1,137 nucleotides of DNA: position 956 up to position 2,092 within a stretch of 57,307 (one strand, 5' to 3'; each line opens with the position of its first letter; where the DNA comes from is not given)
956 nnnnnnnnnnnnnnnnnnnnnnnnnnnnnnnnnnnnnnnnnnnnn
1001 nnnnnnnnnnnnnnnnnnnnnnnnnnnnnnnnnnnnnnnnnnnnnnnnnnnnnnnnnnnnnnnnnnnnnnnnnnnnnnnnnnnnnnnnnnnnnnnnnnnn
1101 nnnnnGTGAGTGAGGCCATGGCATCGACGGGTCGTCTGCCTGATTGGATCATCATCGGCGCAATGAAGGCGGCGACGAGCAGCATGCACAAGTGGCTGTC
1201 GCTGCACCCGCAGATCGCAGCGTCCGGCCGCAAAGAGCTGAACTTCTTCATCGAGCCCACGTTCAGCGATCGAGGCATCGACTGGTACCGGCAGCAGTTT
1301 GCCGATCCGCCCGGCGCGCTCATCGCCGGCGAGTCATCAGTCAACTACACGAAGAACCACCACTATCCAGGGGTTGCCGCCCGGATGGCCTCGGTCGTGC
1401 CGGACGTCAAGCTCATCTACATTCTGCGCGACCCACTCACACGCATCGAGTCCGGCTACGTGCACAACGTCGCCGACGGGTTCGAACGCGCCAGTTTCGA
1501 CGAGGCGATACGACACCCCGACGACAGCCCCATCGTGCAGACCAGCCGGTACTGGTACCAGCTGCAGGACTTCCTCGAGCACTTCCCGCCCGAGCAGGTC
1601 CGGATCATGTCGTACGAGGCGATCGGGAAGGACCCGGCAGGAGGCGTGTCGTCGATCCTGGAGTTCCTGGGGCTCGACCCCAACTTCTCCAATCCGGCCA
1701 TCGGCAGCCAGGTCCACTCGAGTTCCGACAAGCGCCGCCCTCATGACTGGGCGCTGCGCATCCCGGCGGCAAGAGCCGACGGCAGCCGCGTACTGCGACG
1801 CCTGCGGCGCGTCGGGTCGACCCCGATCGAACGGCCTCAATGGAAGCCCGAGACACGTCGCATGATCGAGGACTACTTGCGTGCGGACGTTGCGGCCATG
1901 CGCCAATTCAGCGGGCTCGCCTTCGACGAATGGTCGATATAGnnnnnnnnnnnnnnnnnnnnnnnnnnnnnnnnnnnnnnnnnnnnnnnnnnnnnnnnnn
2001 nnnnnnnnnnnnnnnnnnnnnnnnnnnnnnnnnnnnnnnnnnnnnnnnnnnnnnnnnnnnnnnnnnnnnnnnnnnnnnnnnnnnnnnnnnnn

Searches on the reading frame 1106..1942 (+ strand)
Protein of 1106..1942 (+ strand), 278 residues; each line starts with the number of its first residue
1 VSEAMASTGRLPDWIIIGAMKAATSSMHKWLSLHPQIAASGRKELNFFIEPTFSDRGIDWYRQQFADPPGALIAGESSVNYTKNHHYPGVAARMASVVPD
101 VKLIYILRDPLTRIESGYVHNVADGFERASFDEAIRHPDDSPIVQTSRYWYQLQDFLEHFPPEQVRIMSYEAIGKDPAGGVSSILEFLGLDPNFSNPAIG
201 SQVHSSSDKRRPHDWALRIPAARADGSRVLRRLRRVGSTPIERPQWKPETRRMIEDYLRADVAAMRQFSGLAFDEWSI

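Call 38: search_protein_families(library=pfam, proteins=[window:1106-1942:+], max_evalue=0.001)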
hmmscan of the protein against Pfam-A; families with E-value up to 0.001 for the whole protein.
window:1106-1942:+ (278 aa): 2 families
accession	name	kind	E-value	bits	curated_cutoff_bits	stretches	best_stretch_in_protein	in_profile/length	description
PF13469.12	Sulfotransfer_3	-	2.7e-17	64.2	27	1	16-191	4-213/216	Sulfotransferase family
PF00685.33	Sulfotransfer_1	-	1.1e-16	61.4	22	1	12-192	2-183/255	Sulfotransferase domain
